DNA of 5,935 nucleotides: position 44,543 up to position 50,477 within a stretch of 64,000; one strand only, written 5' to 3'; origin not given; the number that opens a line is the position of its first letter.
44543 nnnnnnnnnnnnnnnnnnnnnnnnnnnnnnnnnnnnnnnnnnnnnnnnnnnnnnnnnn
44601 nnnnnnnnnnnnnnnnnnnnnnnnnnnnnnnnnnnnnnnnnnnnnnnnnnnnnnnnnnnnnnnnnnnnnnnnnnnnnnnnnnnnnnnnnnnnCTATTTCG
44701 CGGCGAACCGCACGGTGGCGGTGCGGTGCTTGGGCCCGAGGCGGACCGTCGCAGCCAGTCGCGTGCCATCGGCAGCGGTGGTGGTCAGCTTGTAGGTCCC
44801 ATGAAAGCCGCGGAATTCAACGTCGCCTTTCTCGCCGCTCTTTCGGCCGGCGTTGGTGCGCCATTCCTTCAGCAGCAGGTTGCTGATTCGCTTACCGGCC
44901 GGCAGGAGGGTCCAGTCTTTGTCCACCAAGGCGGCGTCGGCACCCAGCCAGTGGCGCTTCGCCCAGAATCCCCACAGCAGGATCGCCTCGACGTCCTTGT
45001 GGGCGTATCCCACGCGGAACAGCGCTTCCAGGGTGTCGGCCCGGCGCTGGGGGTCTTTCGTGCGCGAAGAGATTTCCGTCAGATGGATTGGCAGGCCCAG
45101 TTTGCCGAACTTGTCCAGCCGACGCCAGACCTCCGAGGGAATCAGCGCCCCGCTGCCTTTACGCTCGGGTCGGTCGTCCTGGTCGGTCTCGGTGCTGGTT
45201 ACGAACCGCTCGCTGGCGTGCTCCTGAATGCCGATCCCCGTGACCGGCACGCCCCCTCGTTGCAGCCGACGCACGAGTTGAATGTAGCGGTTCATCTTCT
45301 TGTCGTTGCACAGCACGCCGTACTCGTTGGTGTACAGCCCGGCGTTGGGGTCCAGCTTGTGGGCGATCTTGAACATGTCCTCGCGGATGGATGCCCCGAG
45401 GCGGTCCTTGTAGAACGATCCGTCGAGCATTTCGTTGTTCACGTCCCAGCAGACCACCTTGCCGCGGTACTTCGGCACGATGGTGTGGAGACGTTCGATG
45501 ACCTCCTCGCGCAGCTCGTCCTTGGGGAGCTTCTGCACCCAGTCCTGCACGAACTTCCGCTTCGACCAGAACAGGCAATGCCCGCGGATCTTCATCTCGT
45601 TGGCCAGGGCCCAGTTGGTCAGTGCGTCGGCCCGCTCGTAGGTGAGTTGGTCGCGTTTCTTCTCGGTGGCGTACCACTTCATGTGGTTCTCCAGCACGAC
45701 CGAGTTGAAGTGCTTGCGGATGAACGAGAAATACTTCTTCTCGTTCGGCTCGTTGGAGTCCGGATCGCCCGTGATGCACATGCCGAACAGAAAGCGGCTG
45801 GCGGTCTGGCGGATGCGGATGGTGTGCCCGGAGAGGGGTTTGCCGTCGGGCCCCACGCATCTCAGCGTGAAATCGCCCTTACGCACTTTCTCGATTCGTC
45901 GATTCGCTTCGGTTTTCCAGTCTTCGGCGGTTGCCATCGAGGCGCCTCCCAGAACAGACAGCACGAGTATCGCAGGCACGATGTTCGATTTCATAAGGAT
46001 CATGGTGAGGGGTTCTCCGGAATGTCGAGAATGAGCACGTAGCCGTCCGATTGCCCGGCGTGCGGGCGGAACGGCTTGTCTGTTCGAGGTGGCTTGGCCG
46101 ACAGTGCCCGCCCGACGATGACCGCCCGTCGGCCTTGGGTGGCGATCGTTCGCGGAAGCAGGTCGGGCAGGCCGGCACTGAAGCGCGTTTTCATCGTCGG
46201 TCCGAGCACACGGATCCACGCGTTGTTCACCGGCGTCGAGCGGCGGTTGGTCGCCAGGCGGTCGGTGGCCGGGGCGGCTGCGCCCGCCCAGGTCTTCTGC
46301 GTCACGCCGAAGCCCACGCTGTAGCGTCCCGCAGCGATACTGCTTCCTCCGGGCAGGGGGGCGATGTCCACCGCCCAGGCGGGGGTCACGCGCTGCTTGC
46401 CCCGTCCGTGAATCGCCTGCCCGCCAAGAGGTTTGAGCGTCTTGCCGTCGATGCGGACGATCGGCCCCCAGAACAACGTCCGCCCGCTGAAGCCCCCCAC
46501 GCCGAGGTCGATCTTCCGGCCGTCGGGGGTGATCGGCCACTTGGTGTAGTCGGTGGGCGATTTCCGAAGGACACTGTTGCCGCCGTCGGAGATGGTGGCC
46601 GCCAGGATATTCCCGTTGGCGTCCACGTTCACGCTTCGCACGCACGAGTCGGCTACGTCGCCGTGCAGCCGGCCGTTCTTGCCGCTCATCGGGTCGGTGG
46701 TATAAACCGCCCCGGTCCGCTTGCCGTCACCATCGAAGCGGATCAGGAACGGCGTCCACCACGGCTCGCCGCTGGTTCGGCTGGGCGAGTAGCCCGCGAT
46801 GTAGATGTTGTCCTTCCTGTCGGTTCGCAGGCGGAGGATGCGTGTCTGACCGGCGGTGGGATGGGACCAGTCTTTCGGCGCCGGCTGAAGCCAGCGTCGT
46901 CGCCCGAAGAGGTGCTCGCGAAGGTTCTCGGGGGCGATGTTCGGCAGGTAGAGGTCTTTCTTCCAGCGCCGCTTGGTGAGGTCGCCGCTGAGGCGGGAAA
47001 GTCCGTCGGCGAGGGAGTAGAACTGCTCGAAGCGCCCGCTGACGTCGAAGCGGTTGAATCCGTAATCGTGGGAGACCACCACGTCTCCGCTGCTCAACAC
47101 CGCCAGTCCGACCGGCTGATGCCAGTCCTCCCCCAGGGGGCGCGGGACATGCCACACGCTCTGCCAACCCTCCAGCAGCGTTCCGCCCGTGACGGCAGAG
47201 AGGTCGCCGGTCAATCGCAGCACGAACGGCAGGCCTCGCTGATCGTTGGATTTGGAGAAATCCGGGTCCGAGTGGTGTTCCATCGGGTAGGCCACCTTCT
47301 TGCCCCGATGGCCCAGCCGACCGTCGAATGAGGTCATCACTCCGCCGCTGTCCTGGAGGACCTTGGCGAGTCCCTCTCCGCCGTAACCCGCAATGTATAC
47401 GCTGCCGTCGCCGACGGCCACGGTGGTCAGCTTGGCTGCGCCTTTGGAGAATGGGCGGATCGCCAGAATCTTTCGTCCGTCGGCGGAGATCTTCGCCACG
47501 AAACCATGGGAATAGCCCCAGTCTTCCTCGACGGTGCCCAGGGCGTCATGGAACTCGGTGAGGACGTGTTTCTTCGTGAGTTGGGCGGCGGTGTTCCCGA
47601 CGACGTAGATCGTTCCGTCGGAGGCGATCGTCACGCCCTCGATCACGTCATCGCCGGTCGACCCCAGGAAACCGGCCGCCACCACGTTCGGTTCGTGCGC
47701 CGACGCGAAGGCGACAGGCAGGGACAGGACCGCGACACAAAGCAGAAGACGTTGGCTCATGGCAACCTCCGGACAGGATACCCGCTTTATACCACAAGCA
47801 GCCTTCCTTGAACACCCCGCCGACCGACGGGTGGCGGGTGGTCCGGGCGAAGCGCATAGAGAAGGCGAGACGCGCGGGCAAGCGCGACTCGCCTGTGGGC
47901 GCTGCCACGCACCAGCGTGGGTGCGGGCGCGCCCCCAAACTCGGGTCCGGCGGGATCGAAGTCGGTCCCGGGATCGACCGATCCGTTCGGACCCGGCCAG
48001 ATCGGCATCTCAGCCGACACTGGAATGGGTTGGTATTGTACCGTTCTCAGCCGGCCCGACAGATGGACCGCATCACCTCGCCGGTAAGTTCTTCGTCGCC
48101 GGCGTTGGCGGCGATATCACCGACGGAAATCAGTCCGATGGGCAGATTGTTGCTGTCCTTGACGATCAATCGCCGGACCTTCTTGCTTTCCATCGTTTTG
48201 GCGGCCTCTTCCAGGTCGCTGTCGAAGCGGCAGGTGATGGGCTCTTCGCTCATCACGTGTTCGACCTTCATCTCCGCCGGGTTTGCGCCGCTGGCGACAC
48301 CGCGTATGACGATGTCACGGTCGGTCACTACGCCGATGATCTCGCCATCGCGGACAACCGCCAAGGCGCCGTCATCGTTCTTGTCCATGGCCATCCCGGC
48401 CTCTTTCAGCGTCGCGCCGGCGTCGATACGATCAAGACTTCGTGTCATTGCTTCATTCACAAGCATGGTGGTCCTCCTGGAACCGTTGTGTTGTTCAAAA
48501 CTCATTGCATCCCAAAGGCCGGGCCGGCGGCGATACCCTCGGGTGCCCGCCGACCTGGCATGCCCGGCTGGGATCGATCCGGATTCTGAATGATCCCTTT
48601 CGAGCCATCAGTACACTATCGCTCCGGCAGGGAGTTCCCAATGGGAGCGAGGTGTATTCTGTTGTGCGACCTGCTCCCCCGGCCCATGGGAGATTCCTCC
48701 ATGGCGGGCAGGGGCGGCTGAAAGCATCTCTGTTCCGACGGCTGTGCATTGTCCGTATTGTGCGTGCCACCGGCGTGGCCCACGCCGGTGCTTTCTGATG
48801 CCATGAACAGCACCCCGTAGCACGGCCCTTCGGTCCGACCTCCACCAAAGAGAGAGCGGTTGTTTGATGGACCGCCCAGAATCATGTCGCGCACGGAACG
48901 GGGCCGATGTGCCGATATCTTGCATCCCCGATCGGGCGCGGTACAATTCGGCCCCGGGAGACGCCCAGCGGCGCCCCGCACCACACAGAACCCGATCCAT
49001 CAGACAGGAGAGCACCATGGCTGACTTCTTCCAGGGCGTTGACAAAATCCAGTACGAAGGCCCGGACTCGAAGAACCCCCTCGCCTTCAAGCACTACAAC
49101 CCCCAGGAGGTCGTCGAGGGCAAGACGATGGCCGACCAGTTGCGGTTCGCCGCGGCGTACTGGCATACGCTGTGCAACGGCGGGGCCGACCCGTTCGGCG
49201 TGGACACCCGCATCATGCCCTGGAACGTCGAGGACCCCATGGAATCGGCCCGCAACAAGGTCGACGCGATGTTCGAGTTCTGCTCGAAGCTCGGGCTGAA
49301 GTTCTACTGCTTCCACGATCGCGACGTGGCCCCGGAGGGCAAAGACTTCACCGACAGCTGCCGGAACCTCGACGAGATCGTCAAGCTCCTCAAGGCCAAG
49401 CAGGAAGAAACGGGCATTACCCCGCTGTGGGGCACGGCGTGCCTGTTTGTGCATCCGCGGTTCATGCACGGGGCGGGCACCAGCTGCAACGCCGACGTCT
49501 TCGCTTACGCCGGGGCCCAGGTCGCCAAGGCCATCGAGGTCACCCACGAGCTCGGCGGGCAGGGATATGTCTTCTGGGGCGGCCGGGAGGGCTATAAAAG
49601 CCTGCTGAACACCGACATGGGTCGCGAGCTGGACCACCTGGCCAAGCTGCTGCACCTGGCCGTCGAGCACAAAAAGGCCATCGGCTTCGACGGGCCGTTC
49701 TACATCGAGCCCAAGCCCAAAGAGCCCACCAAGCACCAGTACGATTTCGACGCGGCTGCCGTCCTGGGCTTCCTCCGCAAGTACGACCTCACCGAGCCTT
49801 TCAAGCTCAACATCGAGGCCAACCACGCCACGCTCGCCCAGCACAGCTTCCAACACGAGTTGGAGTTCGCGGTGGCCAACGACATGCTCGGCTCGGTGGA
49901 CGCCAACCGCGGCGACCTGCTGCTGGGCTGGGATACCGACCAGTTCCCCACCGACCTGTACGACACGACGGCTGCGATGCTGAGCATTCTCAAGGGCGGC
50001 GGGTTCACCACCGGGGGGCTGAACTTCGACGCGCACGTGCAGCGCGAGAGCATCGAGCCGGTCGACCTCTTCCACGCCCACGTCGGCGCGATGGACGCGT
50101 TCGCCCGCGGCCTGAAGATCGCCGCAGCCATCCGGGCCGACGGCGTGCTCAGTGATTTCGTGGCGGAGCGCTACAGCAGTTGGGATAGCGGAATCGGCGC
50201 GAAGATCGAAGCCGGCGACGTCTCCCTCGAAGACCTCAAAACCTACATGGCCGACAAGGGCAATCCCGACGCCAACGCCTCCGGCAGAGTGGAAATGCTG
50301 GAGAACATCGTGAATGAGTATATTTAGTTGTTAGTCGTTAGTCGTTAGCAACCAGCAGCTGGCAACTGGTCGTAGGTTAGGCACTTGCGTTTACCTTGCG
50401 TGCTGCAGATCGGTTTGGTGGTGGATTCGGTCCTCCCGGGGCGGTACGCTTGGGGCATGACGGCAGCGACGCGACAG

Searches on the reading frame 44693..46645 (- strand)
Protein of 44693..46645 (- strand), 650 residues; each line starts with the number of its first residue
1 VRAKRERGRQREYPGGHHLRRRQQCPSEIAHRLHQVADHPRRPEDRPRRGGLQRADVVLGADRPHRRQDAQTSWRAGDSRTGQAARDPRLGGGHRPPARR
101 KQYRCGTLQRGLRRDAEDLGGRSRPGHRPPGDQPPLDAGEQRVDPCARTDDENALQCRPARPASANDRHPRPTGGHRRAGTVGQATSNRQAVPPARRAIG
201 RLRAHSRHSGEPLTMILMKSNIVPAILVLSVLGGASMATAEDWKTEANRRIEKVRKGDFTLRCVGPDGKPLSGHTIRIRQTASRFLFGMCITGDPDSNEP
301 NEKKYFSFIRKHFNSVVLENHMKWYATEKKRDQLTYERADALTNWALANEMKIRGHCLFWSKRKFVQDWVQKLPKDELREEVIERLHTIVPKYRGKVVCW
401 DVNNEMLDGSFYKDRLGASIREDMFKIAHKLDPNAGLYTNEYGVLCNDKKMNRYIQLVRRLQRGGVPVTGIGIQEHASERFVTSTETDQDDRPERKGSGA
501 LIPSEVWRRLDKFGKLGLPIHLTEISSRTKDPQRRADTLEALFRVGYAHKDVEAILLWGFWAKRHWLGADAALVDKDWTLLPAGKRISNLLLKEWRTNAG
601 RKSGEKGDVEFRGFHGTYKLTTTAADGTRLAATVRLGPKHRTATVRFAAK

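Call 49: search_protein_families(library=pfam, proteins=[window:44693-46645:-], max_evalue=0.001)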
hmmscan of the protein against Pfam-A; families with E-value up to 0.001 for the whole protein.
window:44693-46645:- (650 aa): 1 family
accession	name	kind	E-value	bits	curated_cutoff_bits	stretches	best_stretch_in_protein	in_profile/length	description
PF00331.26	Glyco_hydro_10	-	2.1e-51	175.5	22.1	1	284-583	9-304/311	Glycosyl hydrolase family 10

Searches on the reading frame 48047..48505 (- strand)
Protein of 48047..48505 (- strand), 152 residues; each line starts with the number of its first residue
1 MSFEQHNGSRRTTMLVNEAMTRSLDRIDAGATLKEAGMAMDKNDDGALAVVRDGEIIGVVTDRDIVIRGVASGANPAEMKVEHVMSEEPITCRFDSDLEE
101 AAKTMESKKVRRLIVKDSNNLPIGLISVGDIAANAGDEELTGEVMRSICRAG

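Call 49: search_protein_families(library=pfam, proteins=[window:48047-48505:-], max_evalue=0.001)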
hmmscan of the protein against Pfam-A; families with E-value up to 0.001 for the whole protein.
window:48047-48505:- (152 aa): 1 family
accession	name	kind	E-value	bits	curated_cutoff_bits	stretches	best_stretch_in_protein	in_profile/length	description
PF00571.33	CBS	-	2e-21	76.5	24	2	81-132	1-52/57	CBS domain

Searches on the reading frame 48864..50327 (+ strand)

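Call 49: search_protein_families(library=pfam, proteins=[window:48864-50327:+], max_evalue=0.001)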
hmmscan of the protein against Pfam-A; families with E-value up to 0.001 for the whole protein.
window:48864-50327:+ (487 aa): 1 family
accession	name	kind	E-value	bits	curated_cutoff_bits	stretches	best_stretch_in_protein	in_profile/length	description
PF01261.30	AP_endonuc_2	-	4.3e-07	30.3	31.1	1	172-347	29-185/249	Xylose isomerase-like TIM barrel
